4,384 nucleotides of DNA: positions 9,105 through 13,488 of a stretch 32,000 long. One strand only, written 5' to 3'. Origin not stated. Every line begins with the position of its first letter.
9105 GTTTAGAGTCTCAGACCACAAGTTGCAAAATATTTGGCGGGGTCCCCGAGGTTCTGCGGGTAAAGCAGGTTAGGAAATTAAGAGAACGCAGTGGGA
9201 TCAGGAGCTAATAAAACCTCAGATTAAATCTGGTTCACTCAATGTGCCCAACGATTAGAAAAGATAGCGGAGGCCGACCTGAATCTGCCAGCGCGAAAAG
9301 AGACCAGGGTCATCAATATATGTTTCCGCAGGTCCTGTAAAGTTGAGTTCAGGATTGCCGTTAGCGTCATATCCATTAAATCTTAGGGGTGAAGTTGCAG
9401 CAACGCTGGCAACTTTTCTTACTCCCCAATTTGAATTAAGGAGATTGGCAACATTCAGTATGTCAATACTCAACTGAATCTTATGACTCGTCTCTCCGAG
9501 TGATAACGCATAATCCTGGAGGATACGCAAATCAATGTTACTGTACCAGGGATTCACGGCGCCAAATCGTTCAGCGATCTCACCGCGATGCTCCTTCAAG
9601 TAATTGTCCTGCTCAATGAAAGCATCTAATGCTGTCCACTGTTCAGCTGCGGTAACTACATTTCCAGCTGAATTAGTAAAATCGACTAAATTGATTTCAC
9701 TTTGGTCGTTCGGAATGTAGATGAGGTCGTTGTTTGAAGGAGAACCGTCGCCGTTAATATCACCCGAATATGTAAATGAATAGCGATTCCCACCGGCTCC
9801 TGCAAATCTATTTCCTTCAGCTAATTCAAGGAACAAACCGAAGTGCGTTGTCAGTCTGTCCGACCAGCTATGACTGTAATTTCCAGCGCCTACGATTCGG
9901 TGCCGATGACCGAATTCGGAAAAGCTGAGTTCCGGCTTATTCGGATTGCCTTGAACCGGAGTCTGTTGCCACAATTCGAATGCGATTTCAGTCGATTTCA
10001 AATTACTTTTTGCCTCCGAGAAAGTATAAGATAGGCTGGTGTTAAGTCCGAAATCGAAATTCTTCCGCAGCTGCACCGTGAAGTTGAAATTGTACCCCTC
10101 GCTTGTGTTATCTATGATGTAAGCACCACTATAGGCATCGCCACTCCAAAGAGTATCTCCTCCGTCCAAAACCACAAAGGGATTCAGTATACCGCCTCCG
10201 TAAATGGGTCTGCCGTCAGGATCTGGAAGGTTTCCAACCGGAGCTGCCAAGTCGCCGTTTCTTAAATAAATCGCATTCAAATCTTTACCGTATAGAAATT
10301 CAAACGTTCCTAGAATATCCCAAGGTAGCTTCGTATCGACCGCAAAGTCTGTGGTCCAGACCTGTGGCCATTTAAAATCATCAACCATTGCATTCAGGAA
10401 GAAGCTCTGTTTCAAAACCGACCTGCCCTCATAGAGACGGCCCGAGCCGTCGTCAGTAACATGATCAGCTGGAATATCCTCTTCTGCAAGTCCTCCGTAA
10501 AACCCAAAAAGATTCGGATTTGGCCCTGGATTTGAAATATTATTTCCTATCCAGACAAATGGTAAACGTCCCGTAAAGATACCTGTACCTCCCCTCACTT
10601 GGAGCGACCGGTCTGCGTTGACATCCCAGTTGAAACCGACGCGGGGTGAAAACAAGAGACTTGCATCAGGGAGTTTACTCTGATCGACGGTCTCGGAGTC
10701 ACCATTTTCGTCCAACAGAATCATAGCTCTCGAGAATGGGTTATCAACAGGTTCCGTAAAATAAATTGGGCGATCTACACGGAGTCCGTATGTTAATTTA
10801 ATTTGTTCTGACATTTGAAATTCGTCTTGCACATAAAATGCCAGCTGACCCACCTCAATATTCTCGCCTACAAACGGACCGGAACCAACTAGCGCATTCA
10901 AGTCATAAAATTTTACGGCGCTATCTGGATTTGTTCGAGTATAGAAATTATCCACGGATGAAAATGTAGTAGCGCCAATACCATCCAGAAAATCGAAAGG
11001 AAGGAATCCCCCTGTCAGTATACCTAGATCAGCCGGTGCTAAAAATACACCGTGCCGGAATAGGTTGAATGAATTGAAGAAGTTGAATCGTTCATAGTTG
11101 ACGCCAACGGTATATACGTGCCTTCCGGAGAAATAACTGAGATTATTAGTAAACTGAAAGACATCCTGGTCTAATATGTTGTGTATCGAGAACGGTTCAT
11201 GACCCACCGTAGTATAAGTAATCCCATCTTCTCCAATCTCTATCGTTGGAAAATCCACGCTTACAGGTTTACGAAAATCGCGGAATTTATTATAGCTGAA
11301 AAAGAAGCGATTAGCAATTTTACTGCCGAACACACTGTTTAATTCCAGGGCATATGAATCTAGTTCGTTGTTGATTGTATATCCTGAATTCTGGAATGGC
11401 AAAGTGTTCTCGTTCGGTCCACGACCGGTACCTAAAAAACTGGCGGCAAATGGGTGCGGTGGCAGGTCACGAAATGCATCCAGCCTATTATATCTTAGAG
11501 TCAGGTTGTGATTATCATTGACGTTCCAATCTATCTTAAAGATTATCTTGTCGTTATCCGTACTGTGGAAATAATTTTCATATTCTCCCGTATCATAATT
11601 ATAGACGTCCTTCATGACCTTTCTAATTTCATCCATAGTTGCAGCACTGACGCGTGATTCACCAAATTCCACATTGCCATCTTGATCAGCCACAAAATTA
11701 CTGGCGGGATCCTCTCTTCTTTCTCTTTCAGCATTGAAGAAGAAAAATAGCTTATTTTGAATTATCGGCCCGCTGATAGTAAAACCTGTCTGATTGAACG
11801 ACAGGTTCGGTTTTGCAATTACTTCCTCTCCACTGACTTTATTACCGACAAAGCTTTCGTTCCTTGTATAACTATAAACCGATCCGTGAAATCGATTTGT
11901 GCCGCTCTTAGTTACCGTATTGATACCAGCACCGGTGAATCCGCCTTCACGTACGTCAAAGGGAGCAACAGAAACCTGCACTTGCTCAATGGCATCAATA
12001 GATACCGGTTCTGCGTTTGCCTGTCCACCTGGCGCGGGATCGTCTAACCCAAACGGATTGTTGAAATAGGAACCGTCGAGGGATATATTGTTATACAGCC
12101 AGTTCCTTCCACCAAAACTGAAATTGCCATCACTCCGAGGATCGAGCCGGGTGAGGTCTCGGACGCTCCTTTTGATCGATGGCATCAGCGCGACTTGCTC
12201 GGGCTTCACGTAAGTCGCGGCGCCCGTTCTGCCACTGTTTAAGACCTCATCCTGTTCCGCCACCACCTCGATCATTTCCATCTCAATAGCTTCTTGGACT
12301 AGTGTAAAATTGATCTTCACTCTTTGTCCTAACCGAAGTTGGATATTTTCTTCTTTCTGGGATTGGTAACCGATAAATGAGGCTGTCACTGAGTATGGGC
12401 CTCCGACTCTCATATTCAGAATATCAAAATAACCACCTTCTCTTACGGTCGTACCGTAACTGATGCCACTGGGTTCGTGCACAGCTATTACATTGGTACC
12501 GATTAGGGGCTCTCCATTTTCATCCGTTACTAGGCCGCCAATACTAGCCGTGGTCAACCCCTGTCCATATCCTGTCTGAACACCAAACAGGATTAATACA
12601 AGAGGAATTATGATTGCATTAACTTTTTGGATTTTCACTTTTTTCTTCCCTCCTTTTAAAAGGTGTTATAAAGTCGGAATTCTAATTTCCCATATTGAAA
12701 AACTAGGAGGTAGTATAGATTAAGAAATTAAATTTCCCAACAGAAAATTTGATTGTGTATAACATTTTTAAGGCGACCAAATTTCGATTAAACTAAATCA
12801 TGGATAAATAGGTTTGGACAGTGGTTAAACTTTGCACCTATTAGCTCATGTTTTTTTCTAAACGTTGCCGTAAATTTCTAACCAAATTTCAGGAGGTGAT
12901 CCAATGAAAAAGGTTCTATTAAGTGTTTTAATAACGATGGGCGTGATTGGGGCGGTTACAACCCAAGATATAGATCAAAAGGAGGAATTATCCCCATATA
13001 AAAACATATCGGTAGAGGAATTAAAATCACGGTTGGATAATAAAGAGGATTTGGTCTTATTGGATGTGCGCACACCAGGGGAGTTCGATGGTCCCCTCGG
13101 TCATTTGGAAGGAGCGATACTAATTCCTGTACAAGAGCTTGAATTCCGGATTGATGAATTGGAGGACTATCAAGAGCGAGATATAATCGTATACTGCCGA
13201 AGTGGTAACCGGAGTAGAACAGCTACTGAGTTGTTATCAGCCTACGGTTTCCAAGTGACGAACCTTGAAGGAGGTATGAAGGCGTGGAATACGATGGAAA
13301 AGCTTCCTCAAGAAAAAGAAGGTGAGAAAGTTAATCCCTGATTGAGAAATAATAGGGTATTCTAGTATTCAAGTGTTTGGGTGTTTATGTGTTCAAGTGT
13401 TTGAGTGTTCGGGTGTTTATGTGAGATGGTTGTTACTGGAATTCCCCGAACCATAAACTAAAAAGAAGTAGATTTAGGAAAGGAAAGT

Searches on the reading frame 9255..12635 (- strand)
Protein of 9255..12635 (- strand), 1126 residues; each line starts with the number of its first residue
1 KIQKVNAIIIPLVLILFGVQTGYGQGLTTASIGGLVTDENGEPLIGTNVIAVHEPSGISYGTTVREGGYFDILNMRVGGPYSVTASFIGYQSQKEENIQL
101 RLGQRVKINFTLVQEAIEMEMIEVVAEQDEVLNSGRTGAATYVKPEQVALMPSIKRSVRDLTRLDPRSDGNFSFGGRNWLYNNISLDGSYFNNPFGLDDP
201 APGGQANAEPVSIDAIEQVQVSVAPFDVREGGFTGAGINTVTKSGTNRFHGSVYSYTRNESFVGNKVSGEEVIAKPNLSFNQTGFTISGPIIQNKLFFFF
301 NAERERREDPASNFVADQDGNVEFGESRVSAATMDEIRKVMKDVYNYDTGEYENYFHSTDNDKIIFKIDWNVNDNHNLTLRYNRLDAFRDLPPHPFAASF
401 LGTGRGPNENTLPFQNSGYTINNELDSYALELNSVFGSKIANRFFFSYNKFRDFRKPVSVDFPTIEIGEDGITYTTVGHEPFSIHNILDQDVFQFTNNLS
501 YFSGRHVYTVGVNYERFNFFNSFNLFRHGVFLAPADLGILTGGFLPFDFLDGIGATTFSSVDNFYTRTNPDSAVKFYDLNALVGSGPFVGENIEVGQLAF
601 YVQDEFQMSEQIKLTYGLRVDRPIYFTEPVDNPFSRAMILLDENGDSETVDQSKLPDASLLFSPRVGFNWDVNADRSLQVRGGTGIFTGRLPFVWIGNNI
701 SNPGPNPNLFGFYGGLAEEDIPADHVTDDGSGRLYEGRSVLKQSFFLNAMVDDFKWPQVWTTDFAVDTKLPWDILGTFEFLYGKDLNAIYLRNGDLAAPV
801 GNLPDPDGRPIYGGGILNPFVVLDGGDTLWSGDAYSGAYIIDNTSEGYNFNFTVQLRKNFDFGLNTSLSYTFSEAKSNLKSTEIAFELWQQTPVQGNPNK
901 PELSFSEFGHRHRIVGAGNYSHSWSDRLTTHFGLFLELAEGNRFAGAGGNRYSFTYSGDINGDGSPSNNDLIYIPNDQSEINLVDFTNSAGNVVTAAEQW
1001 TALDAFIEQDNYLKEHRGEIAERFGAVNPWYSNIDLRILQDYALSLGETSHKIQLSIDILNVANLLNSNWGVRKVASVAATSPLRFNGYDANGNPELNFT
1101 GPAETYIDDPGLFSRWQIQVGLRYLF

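Call 96: search_protein_families(library=pfam, proteins=[window:9255-12635:-], max_evalue=0.00001)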
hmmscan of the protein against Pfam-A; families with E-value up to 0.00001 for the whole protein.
window:9255-12635:- (1126 aa): 3 families
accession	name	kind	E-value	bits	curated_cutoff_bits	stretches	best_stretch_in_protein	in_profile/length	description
PF25183.1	OMP_b-brl_4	-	1.2e-56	193.1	30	1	241-1067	1-810/838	Outer membrane beta barrel domain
PF13620.12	CarboxypepD_reg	-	5.5e-18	65.5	32.3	1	31-112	1-81/82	Carboxypeptidase regulatory-like domain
PF13715.12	CarbopepD_reg_2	-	3e-08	34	32.2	1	33-122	2-86/88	CarboxypepD_reg-like domain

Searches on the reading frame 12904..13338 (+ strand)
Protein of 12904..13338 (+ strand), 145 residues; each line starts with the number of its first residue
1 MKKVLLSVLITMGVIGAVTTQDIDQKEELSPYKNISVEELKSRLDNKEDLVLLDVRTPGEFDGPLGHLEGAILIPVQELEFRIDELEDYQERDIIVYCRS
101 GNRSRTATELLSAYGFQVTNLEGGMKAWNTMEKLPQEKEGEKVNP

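Call 96: search_protein_families(library=pfam, proteins=[window:12904-13338:+], max_evalue=0.00001)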
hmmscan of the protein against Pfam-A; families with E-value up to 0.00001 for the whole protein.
window:12904-13338:+ (145 aa): 1 family
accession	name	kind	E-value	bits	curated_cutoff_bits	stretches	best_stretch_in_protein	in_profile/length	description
PF00581.25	Rhodanese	-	6.5e-20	71.9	22.2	1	36-129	1-100/102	Rhodanese-like domain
